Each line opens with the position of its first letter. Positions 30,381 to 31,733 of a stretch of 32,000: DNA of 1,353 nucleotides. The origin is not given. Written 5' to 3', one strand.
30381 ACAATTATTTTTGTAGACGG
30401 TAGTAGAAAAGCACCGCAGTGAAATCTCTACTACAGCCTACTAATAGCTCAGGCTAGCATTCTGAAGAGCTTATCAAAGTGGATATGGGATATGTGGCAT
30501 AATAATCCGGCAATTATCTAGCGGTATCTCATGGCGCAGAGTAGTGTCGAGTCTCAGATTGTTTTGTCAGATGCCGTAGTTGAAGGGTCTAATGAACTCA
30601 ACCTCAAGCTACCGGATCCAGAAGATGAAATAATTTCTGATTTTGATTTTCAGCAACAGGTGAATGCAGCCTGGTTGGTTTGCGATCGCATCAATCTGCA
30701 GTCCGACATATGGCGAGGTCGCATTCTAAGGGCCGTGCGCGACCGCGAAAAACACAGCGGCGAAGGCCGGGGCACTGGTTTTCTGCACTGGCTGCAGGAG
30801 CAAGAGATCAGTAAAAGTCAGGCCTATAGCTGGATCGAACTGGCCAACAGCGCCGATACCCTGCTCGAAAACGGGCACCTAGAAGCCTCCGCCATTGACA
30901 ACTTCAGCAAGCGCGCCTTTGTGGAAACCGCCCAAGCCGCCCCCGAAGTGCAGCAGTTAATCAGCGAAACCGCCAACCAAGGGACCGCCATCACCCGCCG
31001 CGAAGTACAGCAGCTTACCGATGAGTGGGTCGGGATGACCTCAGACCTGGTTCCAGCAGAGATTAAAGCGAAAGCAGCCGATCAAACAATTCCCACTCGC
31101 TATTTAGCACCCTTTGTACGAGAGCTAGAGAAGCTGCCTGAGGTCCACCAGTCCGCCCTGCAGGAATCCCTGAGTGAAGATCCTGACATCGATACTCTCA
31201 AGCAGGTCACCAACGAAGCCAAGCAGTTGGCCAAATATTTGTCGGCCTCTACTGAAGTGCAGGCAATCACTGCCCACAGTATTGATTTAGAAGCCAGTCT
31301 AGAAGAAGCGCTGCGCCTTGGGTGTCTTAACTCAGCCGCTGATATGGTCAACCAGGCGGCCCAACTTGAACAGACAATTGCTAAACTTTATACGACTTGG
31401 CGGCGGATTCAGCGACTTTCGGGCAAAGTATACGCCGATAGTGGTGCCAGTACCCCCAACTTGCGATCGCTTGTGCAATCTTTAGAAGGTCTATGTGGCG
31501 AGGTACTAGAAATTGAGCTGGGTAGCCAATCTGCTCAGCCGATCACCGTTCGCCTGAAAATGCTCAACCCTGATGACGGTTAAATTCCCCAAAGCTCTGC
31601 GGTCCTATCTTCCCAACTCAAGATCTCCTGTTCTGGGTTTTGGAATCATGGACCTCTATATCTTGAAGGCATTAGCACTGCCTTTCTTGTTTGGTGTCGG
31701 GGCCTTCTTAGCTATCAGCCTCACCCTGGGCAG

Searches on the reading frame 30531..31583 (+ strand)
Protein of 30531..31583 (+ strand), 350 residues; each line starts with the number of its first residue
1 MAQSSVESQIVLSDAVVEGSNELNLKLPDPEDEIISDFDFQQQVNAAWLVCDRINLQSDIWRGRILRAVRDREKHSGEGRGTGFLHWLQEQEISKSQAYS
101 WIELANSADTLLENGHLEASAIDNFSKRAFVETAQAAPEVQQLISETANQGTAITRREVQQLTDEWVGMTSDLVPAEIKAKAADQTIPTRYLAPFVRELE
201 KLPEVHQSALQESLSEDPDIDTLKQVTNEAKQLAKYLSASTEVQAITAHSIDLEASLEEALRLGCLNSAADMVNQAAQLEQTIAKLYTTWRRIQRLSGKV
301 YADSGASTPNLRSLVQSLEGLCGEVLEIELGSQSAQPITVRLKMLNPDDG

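Call 5: search_protein_families(library=pfam, proteins=[window:30531-31583:+], max_evalue=0.01)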
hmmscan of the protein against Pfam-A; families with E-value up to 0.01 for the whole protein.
window:30531-31583:+ (350 aa): 3 families
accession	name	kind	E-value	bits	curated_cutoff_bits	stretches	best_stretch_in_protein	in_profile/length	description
PF07739.18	TipAS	-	0.0021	19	23.8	0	122-172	22-72/117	TipAS antibiotic-recognition domain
PF06757.18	Ins_allergen_rp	-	0.0036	17.6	23.2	0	130-248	47-161/174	Insect allergen related repeat, nitrile-specifier detoxification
PF21313.2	EthR_C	-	0.0097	16.6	27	0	128-226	6-104/111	Transcriptional regulator EthR, C-terminal domain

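Call 6: search_protein_families(library=ncbifam, proteins=[window:30531-31583:+], max_evalue=0.01)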
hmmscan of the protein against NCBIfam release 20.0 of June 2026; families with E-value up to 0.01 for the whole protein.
window:30531-31583:+ (350 aa): 0 families

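Call 20: search_protein_families(library=padloc, proteins=[window:30531-31583:+], max_evalue=0.01)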
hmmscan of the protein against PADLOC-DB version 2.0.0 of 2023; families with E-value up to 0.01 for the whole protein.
window:30531-31583:+ (350 aa): 0 families
